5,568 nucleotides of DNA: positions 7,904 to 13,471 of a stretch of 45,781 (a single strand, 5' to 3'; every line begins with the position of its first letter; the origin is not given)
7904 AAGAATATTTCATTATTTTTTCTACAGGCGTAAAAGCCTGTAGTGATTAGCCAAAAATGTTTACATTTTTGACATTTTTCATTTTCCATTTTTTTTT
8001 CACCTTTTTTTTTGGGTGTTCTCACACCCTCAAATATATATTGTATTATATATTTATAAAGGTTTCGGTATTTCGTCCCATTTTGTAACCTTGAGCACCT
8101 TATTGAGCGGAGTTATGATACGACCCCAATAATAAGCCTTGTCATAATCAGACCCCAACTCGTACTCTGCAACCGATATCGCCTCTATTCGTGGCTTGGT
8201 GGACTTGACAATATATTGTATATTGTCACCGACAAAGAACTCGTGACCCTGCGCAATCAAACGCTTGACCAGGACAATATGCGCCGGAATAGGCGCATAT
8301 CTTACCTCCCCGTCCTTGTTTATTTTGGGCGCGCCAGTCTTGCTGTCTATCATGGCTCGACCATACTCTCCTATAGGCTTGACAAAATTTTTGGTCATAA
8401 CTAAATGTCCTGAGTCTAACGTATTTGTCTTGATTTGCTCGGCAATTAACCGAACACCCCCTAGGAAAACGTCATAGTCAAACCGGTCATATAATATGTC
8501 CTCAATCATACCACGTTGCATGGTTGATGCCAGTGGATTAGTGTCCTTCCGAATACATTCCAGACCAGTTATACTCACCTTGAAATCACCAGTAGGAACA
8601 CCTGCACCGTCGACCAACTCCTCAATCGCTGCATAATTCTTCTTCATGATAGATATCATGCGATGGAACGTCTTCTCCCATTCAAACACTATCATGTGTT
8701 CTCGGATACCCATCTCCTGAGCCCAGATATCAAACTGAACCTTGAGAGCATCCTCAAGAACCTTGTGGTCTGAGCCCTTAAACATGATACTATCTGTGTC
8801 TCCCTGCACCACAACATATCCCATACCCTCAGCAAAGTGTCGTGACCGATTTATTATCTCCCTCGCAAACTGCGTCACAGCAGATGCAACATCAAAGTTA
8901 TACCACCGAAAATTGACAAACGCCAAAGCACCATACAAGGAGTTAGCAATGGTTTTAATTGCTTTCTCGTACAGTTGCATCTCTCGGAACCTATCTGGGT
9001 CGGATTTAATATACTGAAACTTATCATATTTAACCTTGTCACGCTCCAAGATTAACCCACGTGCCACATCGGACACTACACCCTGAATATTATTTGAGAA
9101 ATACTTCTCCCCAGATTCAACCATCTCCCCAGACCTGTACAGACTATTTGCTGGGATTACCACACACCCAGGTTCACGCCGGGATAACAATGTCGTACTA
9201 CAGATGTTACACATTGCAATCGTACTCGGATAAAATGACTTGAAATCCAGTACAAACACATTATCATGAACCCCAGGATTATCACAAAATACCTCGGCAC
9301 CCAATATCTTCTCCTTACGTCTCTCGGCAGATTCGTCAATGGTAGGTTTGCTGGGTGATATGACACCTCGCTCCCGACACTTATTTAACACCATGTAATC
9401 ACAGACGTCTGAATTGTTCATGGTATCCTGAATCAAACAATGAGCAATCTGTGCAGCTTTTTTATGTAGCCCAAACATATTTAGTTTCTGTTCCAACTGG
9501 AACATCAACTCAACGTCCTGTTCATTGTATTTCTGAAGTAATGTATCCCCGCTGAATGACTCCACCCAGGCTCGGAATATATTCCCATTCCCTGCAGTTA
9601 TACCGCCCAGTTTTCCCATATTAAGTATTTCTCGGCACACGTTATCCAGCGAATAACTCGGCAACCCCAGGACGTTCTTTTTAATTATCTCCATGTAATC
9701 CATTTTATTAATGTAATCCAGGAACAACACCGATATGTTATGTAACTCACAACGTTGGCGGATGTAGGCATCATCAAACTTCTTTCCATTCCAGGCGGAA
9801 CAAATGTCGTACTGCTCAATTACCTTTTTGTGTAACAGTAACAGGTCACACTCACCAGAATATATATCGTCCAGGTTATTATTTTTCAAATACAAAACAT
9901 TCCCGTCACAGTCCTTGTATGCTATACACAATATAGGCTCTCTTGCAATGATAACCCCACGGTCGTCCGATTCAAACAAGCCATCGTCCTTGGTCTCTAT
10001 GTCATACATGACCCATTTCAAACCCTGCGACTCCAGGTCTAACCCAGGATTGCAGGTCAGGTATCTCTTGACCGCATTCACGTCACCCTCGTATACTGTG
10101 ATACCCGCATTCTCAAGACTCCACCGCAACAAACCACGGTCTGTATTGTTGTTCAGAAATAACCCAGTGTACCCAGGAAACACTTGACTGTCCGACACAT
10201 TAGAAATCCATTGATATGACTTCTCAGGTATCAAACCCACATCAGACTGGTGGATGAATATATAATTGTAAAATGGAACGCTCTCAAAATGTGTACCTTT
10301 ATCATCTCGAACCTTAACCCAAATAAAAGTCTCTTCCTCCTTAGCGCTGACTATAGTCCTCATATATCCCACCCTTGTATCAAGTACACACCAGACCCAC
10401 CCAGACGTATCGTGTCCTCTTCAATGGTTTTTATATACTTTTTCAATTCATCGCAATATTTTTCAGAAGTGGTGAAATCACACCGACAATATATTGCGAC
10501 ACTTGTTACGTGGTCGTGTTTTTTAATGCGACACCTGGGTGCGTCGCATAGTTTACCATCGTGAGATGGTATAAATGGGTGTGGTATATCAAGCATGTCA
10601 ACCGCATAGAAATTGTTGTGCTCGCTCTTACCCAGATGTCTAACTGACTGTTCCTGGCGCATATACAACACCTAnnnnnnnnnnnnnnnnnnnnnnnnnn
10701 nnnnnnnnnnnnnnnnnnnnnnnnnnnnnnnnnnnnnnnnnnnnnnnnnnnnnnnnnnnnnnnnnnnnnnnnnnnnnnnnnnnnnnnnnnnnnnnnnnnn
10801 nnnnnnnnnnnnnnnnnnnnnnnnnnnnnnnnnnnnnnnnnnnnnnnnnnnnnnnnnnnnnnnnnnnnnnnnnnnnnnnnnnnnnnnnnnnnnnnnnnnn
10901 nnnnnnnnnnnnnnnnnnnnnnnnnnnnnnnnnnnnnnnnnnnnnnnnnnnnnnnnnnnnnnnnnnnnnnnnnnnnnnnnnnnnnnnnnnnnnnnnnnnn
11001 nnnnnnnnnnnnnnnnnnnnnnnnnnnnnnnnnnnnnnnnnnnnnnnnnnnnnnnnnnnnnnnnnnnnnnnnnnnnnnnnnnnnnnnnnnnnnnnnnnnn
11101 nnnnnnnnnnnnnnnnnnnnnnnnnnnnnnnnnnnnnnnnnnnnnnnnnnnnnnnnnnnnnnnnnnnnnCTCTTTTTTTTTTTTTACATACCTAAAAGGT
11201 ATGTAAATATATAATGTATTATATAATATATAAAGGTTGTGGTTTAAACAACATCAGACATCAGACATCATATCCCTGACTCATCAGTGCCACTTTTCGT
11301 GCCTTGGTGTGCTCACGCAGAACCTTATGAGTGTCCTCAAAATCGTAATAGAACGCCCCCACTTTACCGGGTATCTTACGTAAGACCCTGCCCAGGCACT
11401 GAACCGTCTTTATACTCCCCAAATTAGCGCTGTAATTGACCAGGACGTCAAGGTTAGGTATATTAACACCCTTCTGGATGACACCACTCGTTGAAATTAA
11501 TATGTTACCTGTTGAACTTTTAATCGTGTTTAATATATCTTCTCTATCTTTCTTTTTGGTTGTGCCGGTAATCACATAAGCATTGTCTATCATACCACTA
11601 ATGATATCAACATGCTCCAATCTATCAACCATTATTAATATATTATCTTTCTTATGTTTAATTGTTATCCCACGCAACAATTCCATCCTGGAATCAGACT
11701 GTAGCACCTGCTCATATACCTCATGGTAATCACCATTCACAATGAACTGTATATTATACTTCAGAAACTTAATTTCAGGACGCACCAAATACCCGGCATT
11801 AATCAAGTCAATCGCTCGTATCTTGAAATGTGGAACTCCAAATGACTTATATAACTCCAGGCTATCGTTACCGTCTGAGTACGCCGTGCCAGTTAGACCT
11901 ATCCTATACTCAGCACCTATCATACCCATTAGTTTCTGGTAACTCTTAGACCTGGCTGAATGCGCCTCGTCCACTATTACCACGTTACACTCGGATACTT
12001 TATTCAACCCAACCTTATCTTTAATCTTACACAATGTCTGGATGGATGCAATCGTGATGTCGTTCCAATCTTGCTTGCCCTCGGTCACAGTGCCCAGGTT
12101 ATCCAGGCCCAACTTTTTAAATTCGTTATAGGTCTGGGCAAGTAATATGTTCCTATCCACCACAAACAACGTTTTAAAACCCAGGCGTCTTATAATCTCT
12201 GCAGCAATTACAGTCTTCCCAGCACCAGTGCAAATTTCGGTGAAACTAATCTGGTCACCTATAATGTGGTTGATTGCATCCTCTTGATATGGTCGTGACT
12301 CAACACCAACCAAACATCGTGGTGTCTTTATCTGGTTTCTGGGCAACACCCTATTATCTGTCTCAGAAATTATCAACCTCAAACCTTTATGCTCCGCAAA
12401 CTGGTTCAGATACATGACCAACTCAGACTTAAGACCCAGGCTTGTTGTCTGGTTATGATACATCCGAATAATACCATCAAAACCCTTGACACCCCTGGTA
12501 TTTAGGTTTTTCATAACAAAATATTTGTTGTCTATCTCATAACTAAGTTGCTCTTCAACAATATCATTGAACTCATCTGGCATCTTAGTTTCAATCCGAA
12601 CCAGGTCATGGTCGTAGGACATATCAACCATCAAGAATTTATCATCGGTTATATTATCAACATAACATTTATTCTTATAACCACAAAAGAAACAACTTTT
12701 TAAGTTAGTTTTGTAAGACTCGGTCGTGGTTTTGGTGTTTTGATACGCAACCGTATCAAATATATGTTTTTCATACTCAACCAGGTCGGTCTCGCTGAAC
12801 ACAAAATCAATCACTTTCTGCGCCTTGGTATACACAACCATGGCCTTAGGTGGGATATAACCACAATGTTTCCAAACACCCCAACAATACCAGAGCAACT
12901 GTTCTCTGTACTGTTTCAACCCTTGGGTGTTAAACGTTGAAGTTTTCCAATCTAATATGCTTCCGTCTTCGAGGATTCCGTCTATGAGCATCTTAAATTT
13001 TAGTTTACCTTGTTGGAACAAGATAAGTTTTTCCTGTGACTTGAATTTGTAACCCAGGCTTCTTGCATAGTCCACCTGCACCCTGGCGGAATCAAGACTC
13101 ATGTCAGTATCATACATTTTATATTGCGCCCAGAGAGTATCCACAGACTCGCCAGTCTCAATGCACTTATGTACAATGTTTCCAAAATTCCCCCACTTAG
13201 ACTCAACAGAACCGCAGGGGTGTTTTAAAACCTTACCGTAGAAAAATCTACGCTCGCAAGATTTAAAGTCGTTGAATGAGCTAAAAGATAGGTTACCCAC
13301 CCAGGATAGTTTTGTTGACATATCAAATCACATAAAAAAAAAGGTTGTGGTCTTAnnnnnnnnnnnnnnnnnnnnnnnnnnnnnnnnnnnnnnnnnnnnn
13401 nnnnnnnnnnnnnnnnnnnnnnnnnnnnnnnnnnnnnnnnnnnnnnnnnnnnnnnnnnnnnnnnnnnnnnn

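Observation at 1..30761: A complete 30.5-kb virus-like unit is bracketed by a direct repeat whose exact part is 127 nt and begins at window base 1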

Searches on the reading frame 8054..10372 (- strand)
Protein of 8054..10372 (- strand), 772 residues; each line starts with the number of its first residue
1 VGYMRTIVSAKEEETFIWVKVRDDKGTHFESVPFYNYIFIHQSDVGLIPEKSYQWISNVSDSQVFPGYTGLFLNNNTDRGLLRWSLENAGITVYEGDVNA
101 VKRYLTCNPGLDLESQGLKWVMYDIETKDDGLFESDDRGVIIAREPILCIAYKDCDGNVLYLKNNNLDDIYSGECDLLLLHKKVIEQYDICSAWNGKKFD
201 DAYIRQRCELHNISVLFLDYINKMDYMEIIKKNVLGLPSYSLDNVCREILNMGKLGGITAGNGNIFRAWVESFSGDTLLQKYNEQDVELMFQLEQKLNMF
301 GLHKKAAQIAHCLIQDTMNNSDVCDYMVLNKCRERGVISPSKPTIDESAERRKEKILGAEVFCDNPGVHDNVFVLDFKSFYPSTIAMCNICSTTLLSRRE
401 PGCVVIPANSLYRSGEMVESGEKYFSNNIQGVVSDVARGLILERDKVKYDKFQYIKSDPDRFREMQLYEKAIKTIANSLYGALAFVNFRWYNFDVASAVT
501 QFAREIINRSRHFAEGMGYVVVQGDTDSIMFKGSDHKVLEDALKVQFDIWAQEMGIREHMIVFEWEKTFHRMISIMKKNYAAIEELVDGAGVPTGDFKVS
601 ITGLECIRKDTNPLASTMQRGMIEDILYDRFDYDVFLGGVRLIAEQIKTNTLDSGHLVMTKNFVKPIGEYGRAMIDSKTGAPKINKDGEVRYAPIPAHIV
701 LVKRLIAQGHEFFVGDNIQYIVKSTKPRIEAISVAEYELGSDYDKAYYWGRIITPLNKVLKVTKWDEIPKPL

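Call 6: search_protein_families(library=phrogs, proteins=[window:8054-10372:-], max_evalue=0.001)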
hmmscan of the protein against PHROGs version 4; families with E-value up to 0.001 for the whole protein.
window:8054-10372:- (772 aa): 6 families
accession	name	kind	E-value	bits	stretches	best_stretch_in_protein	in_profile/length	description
phrog_262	-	DNA, RNA and nucleotide metabolism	1.2e-66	226.5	2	221-627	257-702/856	DNA polymerase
phrog_2062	-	DNA, RNA and nucleotide metabolism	1.5e-21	77.5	1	221-455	258-486/502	DNA polymerase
phrog_403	-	DNA, RNA and nucleotide metabolism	8.2e-14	52.2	1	112-293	59-242/321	DNA polymerase exonuclease subunit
phrog_1918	-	DNA, RNA and nucleotide metabolism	1.1e-12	48.8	2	471-532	41-111/382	DNA polymerase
phrog_17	-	DNA, RNA and nucleotide metabolism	3.4e-06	26.3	1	115-298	667-825/1445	DNA polymerase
phrog_1907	-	DNA, RNA and nucleotide metabolism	8.1e-05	22.4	0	491-625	463-568/629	DNA polymerase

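Call 49: find_related_loci(query=window:8054-10372:-, collection=viral_contigs, flank=10000)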
Query window:8054-10372:- (772 aa) in viral_contigs; peptide patterns used: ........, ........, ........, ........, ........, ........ (x = any residue, [..] = any of these).
No stretch of DNA in the collection matches any of the patterns.

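Call 56: search_protein_families(library=pfam, proteins=[window:8054-10372:-], max_evalue=0.01)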
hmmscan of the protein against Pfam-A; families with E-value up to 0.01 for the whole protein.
window:8054-10372:- (772 aa): 3 families
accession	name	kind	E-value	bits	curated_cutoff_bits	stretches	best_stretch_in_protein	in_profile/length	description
PF00136.26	DNA_pol_B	-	1.5e-42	146.4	23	1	323-761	14-451/453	DNA polymerase family B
PF13482.12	RNase_H_2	-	3.6e-08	34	22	1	176-297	46-164/165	RNase_H superfamily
PF03104.25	DNA_pol_B_exo1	-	0.0093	15.8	23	0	170-224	139-193/242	DNA polymerase family B, exonuclease domain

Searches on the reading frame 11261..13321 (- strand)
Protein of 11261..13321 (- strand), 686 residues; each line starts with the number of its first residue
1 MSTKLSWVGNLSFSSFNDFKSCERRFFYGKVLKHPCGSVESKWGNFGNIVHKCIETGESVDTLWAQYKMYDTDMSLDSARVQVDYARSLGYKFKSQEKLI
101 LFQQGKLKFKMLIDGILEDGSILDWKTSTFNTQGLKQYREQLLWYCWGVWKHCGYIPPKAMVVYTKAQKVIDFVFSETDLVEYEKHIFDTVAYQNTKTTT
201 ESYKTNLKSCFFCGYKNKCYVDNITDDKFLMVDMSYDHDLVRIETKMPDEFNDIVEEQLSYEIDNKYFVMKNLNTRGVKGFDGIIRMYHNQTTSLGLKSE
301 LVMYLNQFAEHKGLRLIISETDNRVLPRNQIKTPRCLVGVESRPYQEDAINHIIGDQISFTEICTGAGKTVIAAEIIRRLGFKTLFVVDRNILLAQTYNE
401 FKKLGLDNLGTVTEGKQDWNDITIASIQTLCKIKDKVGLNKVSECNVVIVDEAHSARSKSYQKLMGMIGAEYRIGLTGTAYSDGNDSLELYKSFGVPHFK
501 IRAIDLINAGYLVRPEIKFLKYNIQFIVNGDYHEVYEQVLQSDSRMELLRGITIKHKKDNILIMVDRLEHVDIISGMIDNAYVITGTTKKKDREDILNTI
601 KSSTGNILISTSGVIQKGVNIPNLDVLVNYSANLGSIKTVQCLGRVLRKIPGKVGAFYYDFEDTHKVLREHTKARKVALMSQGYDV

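Call 6: search_protein_families(library=phrogs, proteins=[window:11261-13321:-], max_evalue=0.001)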
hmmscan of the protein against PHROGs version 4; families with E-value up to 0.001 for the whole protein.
window:11261-13321:- (686 aa): 9 families
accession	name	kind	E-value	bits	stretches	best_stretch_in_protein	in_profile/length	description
phrog_16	-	DNA, RNA and nucleotide metabolism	2.1e-69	235.7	1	182-671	189-609/986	DNA helicase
phrog_9690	-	DNA, RNA and nucleotide metabolism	8.6e-42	144.2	1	442-675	38-288/306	DNA helicase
phrog_16259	-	DNA, RNA and nucleotide metabolism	7.9e-19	69.1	1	255-490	26-271/330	DNA helicase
phrog_62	-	DNA, RNA and nucleotide metabolism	3.9e-15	55.4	1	313-481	682-850/1881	DNA helicase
phrog_3830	-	unknown function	3.8e-11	42.9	1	364-485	298-441/1032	-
phrog_16694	-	unknown function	9.4e-09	34.7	1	338-455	271-411/1010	-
phrog_1218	-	DNA, RNA and nucleotide metabolism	2.8e-08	34.4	0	11-56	10-55/364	exonuclease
phrog_1706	-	DNA, RNA and nucleotide metabolism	1.8e-05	25.3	1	112-223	125-246/293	CRISPR/Cas system associated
phrog_69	-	DNA, RNA and nucleotide metabolism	1.8e-05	24.9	1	11-219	90-323/501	exonuclease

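Call 56: search_protein_families(library=pfam, proteins=[window:11261-13321:-], max_evalue=0.01)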
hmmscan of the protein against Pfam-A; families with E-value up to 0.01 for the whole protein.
window:11261-13321:- (686 aa): 9 families
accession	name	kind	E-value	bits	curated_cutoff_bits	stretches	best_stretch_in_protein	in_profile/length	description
PF04851.21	ResIII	-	1.6e-25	90.4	22.5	1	341-480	3-162/164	Type III restriction enzyme, res subunit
PF00271.37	Helicase_C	-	6.8e-13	49.3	23.5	1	546-648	3-108/110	Helicase conserved C-terminal domain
PF00270.35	DEAD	-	4.6e-11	43.2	26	1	343-470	1-143/167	DEAD/DEAH box helicase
PF16203.11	ERCC3_RAD25_C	-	1.7e-10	41.1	27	1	556-685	58-191/248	ERCC3/RAD25/XPB C-terminal helicase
PF12705.13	PDDEXK_1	-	8.8e-10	39.4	22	1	11-219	2-246/247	PD-(D/E)XK nuclease superfamily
PF18766.7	SWI2_SNF2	-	2.4e-09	37.6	26.7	1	365-483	27-158/221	SWI2/SNF2 ATPase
PF00176.29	SNF2-rel_dom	-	0.00076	19.1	24.9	1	418-482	102-165/290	SNF2-related domain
PF09848.15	SLFN-g3_helicase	-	0.00098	18.9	24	1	365-462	10-97/354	Schlafen group 3, DNA/RNA helicase domain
PF13604.12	AAA_30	-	0.0033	17.6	27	1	344-474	4-119/191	AAA domain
